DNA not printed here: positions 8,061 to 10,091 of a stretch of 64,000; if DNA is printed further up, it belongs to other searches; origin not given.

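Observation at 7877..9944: Sigma-70-like regions 2 and 4 fused to a DUF262 (ParB/GmrS-like) domain, behind an operator-bearing promoter and long structured leader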

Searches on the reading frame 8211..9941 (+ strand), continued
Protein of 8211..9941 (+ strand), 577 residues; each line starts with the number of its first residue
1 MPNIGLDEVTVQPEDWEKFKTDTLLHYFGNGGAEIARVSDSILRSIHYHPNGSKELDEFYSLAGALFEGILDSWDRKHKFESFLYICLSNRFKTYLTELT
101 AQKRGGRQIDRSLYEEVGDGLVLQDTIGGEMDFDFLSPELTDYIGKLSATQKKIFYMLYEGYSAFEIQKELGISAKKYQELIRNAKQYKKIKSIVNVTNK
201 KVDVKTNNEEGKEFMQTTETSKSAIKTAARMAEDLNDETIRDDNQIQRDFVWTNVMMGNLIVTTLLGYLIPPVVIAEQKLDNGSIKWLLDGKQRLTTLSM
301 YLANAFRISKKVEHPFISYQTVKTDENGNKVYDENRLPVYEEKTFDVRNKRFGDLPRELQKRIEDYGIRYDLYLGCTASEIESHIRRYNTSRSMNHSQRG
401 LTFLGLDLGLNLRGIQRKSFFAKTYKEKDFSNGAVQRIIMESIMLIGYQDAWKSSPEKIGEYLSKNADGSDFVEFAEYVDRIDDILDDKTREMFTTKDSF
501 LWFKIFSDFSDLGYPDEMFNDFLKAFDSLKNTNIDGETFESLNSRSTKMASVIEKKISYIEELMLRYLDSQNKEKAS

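Call 98: search_solved_structures(query=A5, max_evalue=1, show_alignments=1)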
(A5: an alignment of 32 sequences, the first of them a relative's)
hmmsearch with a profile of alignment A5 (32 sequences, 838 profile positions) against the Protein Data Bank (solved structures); distinct sequences matched with E-value up to 1: 8.
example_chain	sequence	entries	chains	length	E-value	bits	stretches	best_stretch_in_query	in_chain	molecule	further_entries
7w82_A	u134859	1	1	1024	2.6e-06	29.4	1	87-188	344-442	RNA-dependent RNA polymerase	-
7w84_A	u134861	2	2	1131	4e-06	28.7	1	87-188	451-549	RNA-dependent RNA polymerase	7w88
7eu0_M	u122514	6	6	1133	5.3e-05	25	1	335-642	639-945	RNA-dependent RNA polymerase 2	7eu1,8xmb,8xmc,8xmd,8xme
7roz_A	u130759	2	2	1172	6e-05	24.9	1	335-642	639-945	RNA-dependent RNA polymerase 2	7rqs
2j7n_A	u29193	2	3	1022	0.00019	23.2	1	398-547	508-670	RNA-DEPENDENT RNA POLYMERASE | RNA DEPENDENT RNA POLYMERASE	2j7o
7y7p_A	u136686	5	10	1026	0.00019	23.2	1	398-547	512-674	RNA-dependent RNA polymerase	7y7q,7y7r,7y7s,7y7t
5fsw_A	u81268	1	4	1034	0.059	14.9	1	466-535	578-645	RNA DEPENDENT RNA POLYMERASE QDE-1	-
9rhz_C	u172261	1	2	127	0.33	12.5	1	488-550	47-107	Chemotaxis protein CheY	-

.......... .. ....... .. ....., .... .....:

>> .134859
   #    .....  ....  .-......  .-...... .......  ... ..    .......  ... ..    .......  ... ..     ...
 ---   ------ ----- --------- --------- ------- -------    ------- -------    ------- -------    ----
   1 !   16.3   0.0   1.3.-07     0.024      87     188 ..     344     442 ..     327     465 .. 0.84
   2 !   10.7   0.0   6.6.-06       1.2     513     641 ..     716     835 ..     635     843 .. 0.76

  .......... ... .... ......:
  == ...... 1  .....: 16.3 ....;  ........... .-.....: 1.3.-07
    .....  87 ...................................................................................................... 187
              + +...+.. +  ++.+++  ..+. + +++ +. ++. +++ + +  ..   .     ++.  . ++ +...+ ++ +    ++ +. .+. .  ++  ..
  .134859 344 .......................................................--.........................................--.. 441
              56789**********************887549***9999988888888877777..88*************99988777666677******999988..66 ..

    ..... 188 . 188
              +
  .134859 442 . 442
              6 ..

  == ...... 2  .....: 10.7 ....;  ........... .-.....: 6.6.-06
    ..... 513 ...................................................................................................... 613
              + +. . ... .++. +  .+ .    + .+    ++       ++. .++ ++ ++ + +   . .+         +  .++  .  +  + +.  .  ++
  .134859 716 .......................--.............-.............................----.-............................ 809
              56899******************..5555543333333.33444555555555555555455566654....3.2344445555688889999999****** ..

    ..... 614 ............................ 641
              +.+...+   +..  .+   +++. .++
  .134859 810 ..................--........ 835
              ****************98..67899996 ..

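Call 100: get_annotated_region(hit=H6, flank=4000)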
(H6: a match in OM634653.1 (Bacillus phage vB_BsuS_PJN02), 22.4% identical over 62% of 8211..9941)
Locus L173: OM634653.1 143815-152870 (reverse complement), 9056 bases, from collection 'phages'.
description: Bacillus phage vB_BsuS_PJN02, complete genome.
organism: Bacillus phage vB_BsuS_PJN02 (NCBI taxid 2920374)
taxonomy: Viruses; Duplodnaviria; Heunggongvirae; Uroviricota; Caudoviricetes; Zhangjivirus; Zhangjivirus PJN02
host: Bacillus subtilis; source: waste water; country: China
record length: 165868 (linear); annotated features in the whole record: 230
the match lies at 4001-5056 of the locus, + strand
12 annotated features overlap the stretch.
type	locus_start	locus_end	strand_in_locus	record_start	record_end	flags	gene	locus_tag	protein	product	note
CDS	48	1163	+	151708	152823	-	-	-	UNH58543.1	aspartate phosphatase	-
CDS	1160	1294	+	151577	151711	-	-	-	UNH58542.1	hypothetical protein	-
CDS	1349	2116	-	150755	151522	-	-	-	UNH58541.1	hypothetical protein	-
CDS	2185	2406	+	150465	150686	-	-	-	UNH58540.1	hypothetical protein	-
CDS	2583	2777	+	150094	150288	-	-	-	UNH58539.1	hypothetical protein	-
CDS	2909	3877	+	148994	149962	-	-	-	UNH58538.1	putative metallo-aminopeptidase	-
CDS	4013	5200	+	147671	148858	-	-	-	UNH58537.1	DUF262 domain-containing protein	-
CDS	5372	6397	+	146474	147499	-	-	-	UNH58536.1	glycosyltransferase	-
CDS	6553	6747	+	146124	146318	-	-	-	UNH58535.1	hypothetical protein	-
CDS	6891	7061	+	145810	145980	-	-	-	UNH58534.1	hypothetical protein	-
CDS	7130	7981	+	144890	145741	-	-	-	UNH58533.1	ribose-phosphate pyrophospho kinase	-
CDS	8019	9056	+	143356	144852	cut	-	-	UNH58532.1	nicotinamide phosphoribosyl transferase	-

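Call 105: search_dna_similar(query=window:8211-9941:+, collection=plasmids, mode=protein, max_rows=25, max_evalue=0.01)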
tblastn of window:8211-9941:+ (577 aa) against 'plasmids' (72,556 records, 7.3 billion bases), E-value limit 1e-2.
Records with a match: 16; places in all: 17; records where one place covers at least 80% of the query: 0.
Best place of each record, by identity: <60% 16.
By first word of the organism name: Bacillus 4; Escherichia 4; Salmonella 2; Exiguobacterium 1; Paenibacillus 1; Crinalium 1; Clostridium 1; Pseudoalteromonas 1; Klebsiella 1.
By predicted mobility (MOB-suite, as given by PLSDB): non-mobilizable 8; conjugative 6; mobilizable 2.
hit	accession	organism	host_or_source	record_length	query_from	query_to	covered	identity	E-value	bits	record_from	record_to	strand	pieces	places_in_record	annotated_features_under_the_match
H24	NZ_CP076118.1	Bacillus amyloliquefaciens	Apostichopus japonicus,cell culture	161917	209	569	63%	22.5%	1e-8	66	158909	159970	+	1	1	DUF262 domain-containing protein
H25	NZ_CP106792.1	Bacillus subtilis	chicken,pure culture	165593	211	569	62%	22.4%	5e-8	64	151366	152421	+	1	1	DUF262 domain-containing protein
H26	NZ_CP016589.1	Bacillus thuringiensis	Mono isolate,Ginseng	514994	247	571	56%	21.1%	3e-5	55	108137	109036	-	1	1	DUF262 domain-containing protein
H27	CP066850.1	Bacillus mycoides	single cell,soil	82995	247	542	51%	21.8%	1e-3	50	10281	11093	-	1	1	DUF262 domain-containing protein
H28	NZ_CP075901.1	Exiguobacterium acetylicum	cell culture,litchi pericarp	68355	224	473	43%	24.4%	6e-3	47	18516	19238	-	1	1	DUF262 domain-containing protein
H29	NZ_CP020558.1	Paenibacillus larvae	Apis mellifera,single cell microbial ...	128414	236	446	37%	22.7%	3e-4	52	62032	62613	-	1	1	DUF262 domain-containing protein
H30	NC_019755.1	Crinalium epipsammum PCC 9333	-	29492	247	365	21%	33.6%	1e-3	50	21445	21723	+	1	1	DUF262 domain-containing protein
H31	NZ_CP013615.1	Clostridium perfringens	canine,Pure culture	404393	246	313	12%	39.1%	3e-4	52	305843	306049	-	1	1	DUF262 domain-containing protein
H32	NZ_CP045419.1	Pseudoalteromonas sp. THAF3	pure culture,Surface of a polyethylene ...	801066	243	324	14%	31.4%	1e-2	47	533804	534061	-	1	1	DUF262 domain-containing protein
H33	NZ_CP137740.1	Escherichia coli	mixed culture,pig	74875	241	302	11%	38.8%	2e-4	52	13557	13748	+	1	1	DUF262 domain-containing protein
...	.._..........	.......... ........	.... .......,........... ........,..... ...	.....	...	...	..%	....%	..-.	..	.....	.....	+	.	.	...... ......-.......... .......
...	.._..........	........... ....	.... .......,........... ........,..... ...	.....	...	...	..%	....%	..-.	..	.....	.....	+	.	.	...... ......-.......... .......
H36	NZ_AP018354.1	Escherichia coli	-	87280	241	302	11%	38.8%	2e-4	52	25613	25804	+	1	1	DUF262 domain-containing protein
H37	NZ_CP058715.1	Escherichia coli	Manis javanica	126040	241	302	11%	38.8%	2e-4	52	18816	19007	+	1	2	DUF262 domain-containing protein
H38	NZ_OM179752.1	Salmonella enterica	-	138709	241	302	11%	38.8%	2e-4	52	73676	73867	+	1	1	DUF262 domain-containing protein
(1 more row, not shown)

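Call 106: search_dna_similar(query=L094:5983-7728:+, collection=phages, mode=protein, max_rows=30, max_evalue=0.001)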
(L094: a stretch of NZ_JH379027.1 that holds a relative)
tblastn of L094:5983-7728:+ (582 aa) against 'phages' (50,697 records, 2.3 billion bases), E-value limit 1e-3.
Records with a match: 9; places in all: 10; records where one place covers at least 80% of the query: 1.
Best place of each record, by identity: <60% 9.
By first word of the organism name: Bacillus 6; Alicyclobacillus 2; Bacteriophage 1.
By host as written in the record: Bacillus subtilis BEST7003 2; Bacillus subtilis 2; - 1; Bacillus sp. 1; Rosselomorea vietnamensis FJAT-46955 1; Alicyclobacillus acidoterrestris strain KKP 3133 1; Alicyclobacillus acidoterrestris MMB007 1.
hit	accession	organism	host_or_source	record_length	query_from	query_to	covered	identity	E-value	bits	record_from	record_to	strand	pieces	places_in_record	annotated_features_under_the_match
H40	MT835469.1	Bacteriophage sp.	human fecal samples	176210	15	581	97%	38.7%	2e-112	374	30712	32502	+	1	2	record has no annotation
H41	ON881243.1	Bacillus phage PK-3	Bacillus sp.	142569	247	577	57%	21.2%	8e-12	75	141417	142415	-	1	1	DUF262 domain-containing protein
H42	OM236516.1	Bacillus phage FADO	Bacillus subtilis BEST7003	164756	247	577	57%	21.2%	8e-12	75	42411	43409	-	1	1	hypothetical protein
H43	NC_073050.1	Bacillus phage FADO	Bacillus subtilis BEST7003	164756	247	577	57%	21.2%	8e-12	75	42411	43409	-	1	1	hypothetical protein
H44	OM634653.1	Bacillus phage vB_BsuS_PJN02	Bacillus subtilis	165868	247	577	57%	21.2%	9e-12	74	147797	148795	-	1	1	DUF262 domain-containing protein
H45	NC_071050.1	Bacillus phage vB_BsuS_PJN02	Bacillus subtilis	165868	247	577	57%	21.2%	9e-12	74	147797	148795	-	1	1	DUF262 domain-containing protein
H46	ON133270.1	Bacillus phage 2S-4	Rosselomorea vietnamensis FJAT-46955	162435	247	577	57%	21.2%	9e-12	74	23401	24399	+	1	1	none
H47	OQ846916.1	Alicyclobacillus phage KKP_3916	Alicyclobacillus acidoterrestris strain ...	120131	241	429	32%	30.7%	2e-11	74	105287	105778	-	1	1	hypothetical protein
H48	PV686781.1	Alicyclobacillus phage MMB025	Alicyclobacillus acidoterrestris MMB007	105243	247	430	32%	24.7%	6e-5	52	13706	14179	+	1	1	DefenseFinder protein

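Call 110: list_cluster_members(proteins=[P0037, P0043, P0137, P0044])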
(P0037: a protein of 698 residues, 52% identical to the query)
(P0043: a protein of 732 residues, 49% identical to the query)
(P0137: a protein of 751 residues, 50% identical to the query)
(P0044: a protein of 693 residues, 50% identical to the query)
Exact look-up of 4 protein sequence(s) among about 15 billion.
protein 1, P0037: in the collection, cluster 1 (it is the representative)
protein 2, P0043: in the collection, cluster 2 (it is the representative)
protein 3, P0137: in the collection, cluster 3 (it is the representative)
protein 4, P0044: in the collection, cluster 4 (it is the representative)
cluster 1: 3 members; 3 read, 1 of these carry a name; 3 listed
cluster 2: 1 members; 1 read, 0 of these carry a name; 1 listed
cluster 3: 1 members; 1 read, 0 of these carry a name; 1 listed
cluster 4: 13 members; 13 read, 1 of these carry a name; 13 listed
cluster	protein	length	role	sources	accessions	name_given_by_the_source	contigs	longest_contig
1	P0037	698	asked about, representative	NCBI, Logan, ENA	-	-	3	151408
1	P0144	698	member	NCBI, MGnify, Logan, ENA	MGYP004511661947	CR=1 FL=1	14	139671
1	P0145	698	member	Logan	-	-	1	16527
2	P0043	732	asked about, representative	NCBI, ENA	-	-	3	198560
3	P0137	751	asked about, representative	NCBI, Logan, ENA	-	-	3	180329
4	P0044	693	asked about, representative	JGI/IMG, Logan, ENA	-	hypothetical protein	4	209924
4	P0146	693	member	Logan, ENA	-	-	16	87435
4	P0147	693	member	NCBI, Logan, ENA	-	-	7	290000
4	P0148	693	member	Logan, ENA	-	-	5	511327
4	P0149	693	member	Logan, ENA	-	-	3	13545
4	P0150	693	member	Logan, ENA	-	-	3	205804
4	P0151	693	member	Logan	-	-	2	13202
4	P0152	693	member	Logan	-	-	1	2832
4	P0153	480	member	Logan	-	-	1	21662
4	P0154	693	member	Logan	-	-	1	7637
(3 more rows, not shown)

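Call 111: fold_search(model_id=the predicted structure, library=viral)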
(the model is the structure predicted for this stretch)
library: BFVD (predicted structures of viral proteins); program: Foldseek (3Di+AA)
matches with E <= 10: 363; with E <= 0.001: 18
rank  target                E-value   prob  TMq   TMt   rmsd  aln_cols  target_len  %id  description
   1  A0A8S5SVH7            1.0e-39  1.00  0.42  0.32  25.0       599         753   30  DUF262 domain-containing protein [Siphoviridae sp. ctqPo10]
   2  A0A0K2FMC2            3.5e-15  1.00  0.48  0.62  14.4       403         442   20  (no name in the UniProt tables at hand)
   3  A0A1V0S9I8            1.9e-09  1.00  0.43  0.63   8.9       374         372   14  GmrSD restriction endonucleases N-terminal domain-containing protein [Catovirus CTV1]
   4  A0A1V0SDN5            3.3e-09  1.00  0.40  0.56   7.2       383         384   16  GmrSD restriction endonucleases N-terminal domain-containing protein [Indivirus ILV1]
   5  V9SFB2                4.5e-09  1.00  0.37  0.64  10.9       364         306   13  Putative nuclease [Tunisvirus fontaine2]
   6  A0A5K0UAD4            7.9e-09  1.00  0.38  0.44   9.8       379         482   16  GmrSD restriction endonucleases N-terminal domain-containing protein [Yasminevirus sp. GU-2018]
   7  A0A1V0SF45            2.4e-08  1.00  0.39  0.59  11.7       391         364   14  GmrSD restriction endonucleases N-terminal domain-containing protein [Hokovirus HKV1]
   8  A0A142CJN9            3.4e-07  1.00  0.22  0.38  16.8       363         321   16  (no name in the UniProt tables at hand)
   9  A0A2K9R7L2            4.7e-07  1.00  0.30  0.41  12.4       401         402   12  (no name in the UniProt tables at hand)
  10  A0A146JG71            6.5e-07  1.00  0.34  0.57   9.7       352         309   13  (no name in the UniProt tables at hand)
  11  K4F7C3                1.4e-06  1.00  0.25  0.35  16.8       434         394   13  GmrSD restriction endonucleases N-terminal domain-containing protein [Cronobacter phage vB_CsaM_GAP32]
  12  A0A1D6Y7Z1            1.3e-05  1.00  0.19  0.74   8.9       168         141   20  (no name in the UniProt tables at hand)
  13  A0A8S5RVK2            6.8e-05  1.00  0.22  0.46   7.4       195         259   14  GmrSD restriction endonucleases N-terminal domain-containing protein [Siphoviridae sp. ctHip2]
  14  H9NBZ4                7.1e-05  1.00  0.21  0.58   7.3       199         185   18  (no name in the UniProt tables at hand)
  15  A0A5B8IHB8            9.4e-05  1.00  0.29  0.28  11.9       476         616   10  GmrSD restriction endonucleases C-terminal domain-containing protein [Mimiviridae sp. ChoanoV1]
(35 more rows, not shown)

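Call 121: search_protein_representatives(protein=window:8211-9941:+)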
Query: 577 residues. Proteins with E-value up to 0.001 (for the whole library): 840; up to 1e-10: 376; up to 1e-30: 203. The best 150 are listed.
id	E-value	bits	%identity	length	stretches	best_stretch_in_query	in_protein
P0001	0.0e+00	1286.4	99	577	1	1-577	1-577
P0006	4.8e-168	577.2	52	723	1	26-574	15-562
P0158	1.6e-109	384.0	39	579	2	118-567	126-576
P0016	5.6e-97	342.7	38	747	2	109-576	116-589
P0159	4.3e-91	323.2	36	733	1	24-576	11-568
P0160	1.5e-89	318.2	36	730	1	20-570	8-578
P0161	2.7e-89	317.3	35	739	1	24-576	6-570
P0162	3.2e-88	313.8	37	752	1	25-570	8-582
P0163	2.8e-87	310.6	35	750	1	25-574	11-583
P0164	7.9e-84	299.3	36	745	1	24-574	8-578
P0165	8.8e-84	299.1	35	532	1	56-571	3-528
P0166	1.1e-81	292.1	40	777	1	139-568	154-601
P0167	3.3e-81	290.6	35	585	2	132-569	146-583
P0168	4.5e-81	290.2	33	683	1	21-570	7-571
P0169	4.7e-81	290.1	35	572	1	20-571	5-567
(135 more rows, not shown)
